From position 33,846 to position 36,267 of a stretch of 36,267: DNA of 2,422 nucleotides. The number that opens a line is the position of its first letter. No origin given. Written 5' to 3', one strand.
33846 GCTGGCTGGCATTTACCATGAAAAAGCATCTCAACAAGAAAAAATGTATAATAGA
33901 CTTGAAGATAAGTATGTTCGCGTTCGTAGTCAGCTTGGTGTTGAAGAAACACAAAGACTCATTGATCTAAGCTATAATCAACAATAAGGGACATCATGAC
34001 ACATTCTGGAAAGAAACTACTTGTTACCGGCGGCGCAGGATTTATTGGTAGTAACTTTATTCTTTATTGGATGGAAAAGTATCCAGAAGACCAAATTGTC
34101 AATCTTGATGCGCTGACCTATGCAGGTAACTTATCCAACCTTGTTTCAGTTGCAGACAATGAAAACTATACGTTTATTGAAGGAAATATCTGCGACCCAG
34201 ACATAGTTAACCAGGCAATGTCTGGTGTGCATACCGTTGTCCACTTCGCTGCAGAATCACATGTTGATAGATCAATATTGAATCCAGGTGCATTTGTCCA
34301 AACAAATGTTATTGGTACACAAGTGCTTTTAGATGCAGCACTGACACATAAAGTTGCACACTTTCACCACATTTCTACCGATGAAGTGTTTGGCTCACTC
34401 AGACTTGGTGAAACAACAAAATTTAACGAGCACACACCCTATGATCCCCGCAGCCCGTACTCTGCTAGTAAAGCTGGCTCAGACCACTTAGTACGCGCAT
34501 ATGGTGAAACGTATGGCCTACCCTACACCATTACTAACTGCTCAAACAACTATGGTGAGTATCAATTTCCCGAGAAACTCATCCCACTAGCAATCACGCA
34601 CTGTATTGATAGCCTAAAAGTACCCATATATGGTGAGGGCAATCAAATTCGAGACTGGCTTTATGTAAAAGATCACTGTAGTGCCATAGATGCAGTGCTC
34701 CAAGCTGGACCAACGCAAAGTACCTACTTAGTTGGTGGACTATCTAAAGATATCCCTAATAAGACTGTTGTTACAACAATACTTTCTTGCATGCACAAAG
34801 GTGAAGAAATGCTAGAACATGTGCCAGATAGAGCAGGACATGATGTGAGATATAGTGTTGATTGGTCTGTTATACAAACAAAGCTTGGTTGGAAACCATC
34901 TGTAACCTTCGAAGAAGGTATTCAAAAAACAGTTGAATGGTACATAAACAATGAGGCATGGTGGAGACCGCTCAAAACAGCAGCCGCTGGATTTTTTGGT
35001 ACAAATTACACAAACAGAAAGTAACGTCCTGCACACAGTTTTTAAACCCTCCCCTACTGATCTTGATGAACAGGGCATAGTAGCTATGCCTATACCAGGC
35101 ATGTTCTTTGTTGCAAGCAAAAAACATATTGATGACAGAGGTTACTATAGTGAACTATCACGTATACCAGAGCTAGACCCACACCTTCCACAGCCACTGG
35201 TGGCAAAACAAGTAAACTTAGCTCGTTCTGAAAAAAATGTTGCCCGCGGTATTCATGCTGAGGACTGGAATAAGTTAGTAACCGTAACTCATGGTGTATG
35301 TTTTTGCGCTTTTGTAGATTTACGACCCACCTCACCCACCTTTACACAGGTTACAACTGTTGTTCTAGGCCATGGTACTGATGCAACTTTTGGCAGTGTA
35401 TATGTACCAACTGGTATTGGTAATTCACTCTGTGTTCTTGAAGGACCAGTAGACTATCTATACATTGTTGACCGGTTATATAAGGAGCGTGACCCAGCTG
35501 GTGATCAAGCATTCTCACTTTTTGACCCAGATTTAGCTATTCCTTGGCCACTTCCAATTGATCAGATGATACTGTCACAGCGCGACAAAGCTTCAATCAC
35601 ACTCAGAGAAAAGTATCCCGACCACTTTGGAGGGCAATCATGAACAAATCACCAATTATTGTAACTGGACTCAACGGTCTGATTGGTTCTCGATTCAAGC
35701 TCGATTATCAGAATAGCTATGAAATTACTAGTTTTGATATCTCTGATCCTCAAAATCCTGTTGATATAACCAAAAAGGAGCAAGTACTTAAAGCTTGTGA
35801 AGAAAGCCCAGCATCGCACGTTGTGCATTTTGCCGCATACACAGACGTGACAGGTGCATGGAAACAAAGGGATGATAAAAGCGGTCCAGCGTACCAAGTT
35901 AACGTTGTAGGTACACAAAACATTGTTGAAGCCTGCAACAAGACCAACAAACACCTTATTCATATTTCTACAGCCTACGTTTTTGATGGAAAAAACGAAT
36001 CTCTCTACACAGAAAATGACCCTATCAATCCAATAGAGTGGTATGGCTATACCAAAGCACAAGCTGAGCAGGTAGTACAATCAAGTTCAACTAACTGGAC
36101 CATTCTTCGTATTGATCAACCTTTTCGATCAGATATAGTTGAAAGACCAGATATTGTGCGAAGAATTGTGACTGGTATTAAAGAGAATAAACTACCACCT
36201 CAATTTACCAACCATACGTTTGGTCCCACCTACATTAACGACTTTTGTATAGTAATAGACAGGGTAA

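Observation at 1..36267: One 36-kb locus encodes at least 13 GT-C-like membrane glycosyltransferases: an extracytoplasmic glycan assembly line?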

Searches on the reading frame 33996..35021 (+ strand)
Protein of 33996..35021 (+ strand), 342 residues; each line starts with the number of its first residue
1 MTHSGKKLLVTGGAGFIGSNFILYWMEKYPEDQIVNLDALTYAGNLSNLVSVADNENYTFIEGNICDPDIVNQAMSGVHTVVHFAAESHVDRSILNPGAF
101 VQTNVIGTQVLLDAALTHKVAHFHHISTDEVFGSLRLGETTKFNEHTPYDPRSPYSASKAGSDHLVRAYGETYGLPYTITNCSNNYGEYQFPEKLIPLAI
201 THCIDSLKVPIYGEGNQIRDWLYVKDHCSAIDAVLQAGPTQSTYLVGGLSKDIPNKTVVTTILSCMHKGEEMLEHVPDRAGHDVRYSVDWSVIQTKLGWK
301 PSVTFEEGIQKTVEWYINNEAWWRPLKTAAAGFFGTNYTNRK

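Call 5: search_protein_families(library=pfam, max_evalue=0.01, proteins=[window:33996-35021:+])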
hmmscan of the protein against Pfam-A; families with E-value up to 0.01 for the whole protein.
window:33996-35021:+ (342 aa): 8 families
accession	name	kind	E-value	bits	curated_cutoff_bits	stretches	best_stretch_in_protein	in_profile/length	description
PF16363.11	GDP_Man_Dehyd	-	6.6e-80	269.5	27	1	9-312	1-332/332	GDP-mannose 4,6 dehydratase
PF01370.27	Epimerase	-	6.8e-62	209.4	20.9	1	9-247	2-240/240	NAD dependent epimerase/dehydratase family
PF01073.25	3Beta_HSD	-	7.2e-21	74.9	22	1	9-226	1-220/280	3-beta hydroxysteroid dehydrogenase/isomerase family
PF02719.21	Polysacc_synt_2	-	5.8e-16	59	20.2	1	8-134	1-134/293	Polysaccharide biosynthesis protein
PF07993.18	NAD_binding_4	-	3.5e-14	53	20.1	1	10-184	1-206/258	Male sterility protein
PF04321.23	RmlD_sub_bind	-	9.7e-11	41.7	27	1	7-173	2-143/287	RmlD substrate binding domain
PF13460.12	NAD_binding_10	-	8.6e-07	29.4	27.2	1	47-179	30-140/184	NAD(P)H-binding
PF05368.20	NmrA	-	0.00012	22.3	27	1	6-191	3-157/298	NmrA-like family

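Call 86: search_protein_families(library=ncbifam, max_evalue=0.00001, proteins=[window:33996-35021:+])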
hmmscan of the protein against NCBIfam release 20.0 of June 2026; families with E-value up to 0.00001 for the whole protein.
window:33996-35021:+ (342 aa): 23 families
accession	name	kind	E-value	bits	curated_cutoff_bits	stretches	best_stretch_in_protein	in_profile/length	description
TIGR01181.1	dTDP_gluc_dehyt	equivalog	2.6e-138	460.5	365.1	1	7-326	1-321/321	dTDP-glucose 4,6-dehydratase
NF007490.0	PRK10084.1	subfamily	3e-105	352.2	649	1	7-330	2-348/361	dTDP-glucose 4,6-dehydratase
NF007582.0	PRK10217.1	equivalog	2.1e-101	339.5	698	1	6-328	2-343/355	dTDP-glucose 4,6-dehydratase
TIGR04180.1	EDH_00030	hypoth_equivalog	5.5e-38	130.7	475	1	9-301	2-294/297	NAD-dependent 4,6-dehydratase LegB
TIGR01179.1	galE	equivalog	1.9e-29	102.6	262.3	1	7-319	1-328/332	UDP-glucose 4-epimerase GalE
TIGR02622.1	CDP_4_6_dhtase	equivalog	8.9e-22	77.7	278.45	1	4-318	3-332/352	CDP-glucose 4,6-dehydratase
TIGR02197.1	heptose_epim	equivalog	8.8e-21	74.4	274.6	1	8-318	1-315/316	ADP-glyceromanno-heptose 6-epimerase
TIGR03589.1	PseB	equivalog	1.9e-17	63.2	407.75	1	4-144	3-141/324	UDP-N-acetylglucosamine 4,6-dehydratase (inverting)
NF011728.1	PRK15181.1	equivalog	6.5e-17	61.6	760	1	5-319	15-340/348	Vi polysaccharide biosynthesis UDP-N-acetylglucosaminuronic acid C-4 epimerase TviC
NF007956.0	PRK10675.1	subfamily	6.5e-16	58.4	394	1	7-161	2-155/338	UDP-glucose 4-epimerase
TIGR01472.1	gmd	equivalog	1e-15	57.8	415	1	58-241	56-245/342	GDP-mannose 4,6-dehydratase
TIGR03466.1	HpnA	hypoth_equivalog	7e-15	54.7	367.65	1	7-189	2-174/327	hopanoid-associated sugar epimerase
NF042422.1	oxyalk_red_OleD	equivalog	3.5e-13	49.6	580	1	7-168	2-152/329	2-alkyl-3-oxoalkanoate reductase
TIGR01214.1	rmlD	equivalog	9.8e-10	38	224.05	1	7-172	1-141/285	dTDP-4-dehydrorhamnose reductase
NF005539.0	PRK07201.1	equivalog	1.2e-09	37.5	549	1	8-178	3-170/657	SDR family oxidoreductase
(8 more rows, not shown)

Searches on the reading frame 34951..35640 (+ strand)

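Call 5: search_protein_families(library=pfam, max_evalue=0.01, proteins=[window:34951-35640:+])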
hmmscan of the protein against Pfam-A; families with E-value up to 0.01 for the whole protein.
window:34951-35640:+ (230 aa): 1 family
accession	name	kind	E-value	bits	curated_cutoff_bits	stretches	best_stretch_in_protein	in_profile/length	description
PF00908.23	dTDP_sugar_isom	-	5.7e-30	104.7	27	1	46-219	2-167/168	dTDP-4-dehydrorhamnose 3,5-epimerase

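Call 86: search_protein_families(library=ncbifam, max_evalue=0.00001, proteins=[window:34951-35640:+])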
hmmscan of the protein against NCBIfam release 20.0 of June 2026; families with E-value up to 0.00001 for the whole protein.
window:34951-35640:+ (230 aa): 1 family
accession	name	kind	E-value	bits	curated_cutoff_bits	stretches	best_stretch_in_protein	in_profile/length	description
TIGR01221.1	rmlC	equivalog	5.7e-22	78.4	155.75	1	44-220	3-174/176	dTDP-4-dehydrorhamnose 3,5-epimerase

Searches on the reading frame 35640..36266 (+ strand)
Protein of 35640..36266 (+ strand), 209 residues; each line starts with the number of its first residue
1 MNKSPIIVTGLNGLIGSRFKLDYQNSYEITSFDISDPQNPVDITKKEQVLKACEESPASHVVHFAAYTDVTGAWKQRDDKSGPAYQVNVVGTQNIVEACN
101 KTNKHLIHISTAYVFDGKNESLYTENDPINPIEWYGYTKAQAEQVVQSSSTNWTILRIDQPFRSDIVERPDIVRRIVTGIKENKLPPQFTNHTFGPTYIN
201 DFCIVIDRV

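Call 85: search_protein_families(library=pfam, max_evalue=0.01, proteins=[window:35640-36266:+])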
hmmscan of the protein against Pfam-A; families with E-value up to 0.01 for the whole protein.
window:35640-36266:+ (209 aa): 7 families
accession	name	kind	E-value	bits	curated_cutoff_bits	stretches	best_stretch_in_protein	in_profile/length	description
PF04321.23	RmlD_sub_bind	-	1.5e-36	126.4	27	1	6-162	3-152/287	RmlD substrate binding domain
PF01370.27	Epimerase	-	7.7e-20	71.8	20.9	1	6-151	1-158/240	NAD dependent epimerase/dehydratase family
PF01073.25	3Beta_HSD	-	5.3e-15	55.6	22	1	31-150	43-161/280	3-beta hydroxysteroid dehydrogenase/isomerase family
PF16363.11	GDP_Man_Dehyd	-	2.1e-13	50.9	27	1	41-149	59-167/332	GDP-mannose 4,6 dehydratase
PF07993.18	NAD_binding_4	-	1.6e-10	41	20.1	1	59-159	90-205/258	Male sterility protein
PF13460.12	NAD_binding_10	-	1e-07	32.4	27.2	1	42-158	47-143/184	NAD(P)H-binding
PF02719.21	Polysacc_synt_2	-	1e-07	31.9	20.2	1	41-151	61-154/293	Polysaccharide biosynthesis protein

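Call 86: search_protein_families(library=ncbifam, max_evalue=0.00001, proteins=[window:35640-36266:+])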
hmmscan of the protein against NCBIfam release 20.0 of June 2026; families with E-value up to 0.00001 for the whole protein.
window:35640-36266:+ (209 aa): 12 families
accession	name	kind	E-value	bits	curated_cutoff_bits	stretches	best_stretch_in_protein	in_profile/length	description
TIGR01214.1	rmlD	equivalog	2.5e-34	118.7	224.05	1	6-206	2-193/285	dTDP-4-dehydrorhamnose reductase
TIGR01179.1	galE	equivalog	4.5e-14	52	262.3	1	42-151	55-161/332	UDP-glucose 4-epimerase GalE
TIGR01181.1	dTDP_gluc_dehyt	equivalog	8.6e-14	51.3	365.1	1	41-152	57-168/321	dTDP-glucose 4,6-dehydratase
NF007440.0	PRK09987.1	equivalog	2.8e-13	49.8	308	1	6-158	3-151/299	dTDP-4-dehydrorhamnose reductase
NF042423.1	oxyalk_red_Shew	equivalog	7.7e-12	44.9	580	1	41-153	56-163/331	2-alkyl-3-oxoalkanoate reductase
TIGR02197.1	heptose_epim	equivalog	2e-09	37.1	274.6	1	6-149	1-152/316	ADP-glyceromanno-heptose 6-epimerase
TIGR02622.1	CDP_4_6_dhtase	equivalog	6.1e-09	35.5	278.45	1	37-151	57-170/352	CDP-glucose 4,6-dehydratase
TIGR01746.1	Thioester-redct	subfamily_domain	2.8e-07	30.1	213.35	1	86-194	110-231/371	thioester reductase domain-containing protein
NF043036.1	ErythonDh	equivalog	1.2e-06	28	325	1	41-148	59-162/321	D-erythronate dehydrogenase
NF005539.0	PRK07201.1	equivalog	1.9e-06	26.9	549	1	56-157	76-173/657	SDR family oxidoreductase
TIGR04180.1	EDH_00030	hypoth_equivalog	2.7e-06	26.7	475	1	42-154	57-164/297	NAD-dependent 4,6-dehydratase LegB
NF042422.1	oxyalk_red_OleD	equivalog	6.8e-06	25.7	580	1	38-148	45-152/329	2-alkyl-3-oxoalkanoate reductase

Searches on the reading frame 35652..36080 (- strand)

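Call 5: search_protein_families(library=pfam, max_evalue=0.01, proteins=[window:35652-36080:-])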
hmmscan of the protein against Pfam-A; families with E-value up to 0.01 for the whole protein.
window:35652-36080:- (143 aa): 0 families

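Call 8: search_protein_families(library=ncbifam, max_evalue=0.1, proteins=[window:35652-36080:-])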
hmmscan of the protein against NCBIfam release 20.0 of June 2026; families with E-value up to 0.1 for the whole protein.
window:35652-36080:- (143 aa): 1 family
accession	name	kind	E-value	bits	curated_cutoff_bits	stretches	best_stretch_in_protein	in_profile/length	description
NF053634.1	MonDNAglycDR2438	equivalog_domain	0.023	14.3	400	1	5-84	123-202/219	monofunctional DNA glycosylase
